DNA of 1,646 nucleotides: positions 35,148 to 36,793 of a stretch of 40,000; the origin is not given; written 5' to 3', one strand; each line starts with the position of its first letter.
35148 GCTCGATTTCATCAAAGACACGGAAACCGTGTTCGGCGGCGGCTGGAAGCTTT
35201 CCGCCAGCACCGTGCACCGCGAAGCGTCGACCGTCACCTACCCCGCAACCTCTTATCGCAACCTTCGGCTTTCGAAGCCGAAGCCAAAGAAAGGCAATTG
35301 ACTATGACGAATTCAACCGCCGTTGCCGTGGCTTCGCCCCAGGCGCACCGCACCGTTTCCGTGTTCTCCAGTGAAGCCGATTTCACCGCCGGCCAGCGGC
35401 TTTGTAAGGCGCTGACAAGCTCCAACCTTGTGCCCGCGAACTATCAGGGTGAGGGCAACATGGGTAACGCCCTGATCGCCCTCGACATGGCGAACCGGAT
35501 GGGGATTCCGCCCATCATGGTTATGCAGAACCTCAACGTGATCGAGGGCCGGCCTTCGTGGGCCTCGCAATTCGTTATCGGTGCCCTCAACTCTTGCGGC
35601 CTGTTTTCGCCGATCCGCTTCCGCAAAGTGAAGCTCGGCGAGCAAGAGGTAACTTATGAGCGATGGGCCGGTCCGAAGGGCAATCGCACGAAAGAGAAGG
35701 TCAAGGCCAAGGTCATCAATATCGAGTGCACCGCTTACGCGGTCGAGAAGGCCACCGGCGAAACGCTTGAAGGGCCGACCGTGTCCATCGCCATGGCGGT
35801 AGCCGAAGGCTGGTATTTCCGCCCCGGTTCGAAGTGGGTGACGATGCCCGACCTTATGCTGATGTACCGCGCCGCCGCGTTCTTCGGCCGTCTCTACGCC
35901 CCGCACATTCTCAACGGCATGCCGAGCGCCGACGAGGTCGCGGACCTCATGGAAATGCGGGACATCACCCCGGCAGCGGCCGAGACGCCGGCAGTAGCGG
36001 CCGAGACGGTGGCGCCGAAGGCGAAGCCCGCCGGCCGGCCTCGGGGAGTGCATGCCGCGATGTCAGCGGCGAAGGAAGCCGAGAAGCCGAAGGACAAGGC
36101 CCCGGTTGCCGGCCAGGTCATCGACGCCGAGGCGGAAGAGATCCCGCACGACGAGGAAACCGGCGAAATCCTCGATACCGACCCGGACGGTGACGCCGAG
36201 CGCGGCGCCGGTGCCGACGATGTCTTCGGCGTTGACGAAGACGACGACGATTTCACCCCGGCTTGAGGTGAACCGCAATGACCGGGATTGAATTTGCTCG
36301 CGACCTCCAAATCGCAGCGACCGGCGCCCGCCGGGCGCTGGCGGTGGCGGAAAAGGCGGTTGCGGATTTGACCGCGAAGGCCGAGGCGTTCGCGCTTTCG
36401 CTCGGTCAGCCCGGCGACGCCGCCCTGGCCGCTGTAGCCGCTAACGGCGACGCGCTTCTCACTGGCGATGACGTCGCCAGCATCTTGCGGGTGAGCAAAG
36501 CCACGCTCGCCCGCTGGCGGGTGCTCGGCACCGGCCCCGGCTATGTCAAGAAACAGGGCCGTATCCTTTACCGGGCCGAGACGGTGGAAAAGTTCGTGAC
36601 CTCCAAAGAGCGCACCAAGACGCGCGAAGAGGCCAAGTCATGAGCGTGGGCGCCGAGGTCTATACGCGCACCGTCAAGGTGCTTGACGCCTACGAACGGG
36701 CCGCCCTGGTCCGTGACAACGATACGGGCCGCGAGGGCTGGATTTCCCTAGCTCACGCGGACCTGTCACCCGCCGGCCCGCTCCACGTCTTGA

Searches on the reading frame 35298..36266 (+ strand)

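Call 12: search_protein_families(library=pfam, proteins=[window:35298-36266:+], max_evalue=0.01)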
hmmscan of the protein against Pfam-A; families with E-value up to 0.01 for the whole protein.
window:35298-36266:+ (322 aa): 1 family
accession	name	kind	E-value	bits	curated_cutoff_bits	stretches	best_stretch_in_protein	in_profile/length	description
PF03837.19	RecT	-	0.0089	16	24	0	98-222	70-195/198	RecT family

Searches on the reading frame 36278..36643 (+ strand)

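Call 12: search_protein_families(library=pfam, proteins=[window:36278-36643:+], max_evalue=0.01)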
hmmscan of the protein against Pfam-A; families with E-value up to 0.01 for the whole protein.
window:36278-36643:+ (121 aa): 1 family
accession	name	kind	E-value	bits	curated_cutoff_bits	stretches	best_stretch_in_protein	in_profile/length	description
PF12728.13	HTH_17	-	3.2e-08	34.1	27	1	60-109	1-49/51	Helix-turn-helix domain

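Call 55: search_protein_families(library=phrogs, proteins=[window:36278-36643:+], max_evalue=0.001)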
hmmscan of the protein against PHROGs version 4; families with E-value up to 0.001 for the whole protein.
window:36278-36643:+ (121 aa): 4 families
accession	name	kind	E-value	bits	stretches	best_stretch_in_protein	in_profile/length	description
phrog_66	-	integration and excision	6e-08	33.8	1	50-118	83-151/412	excisionase and transcriptional regulator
phrog_2528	-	unknown function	9.6e-05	23.3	1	53-118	21-87/90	-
phrog_4745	-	DNA, RNA and nucleotide metabolism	0.00037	21.3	0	58-118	29-95/107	DNA binding protein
phrog_2474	-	transcription regulation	0.00055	20.8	1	57-117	45-106/118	MerR-like transcriptional regulator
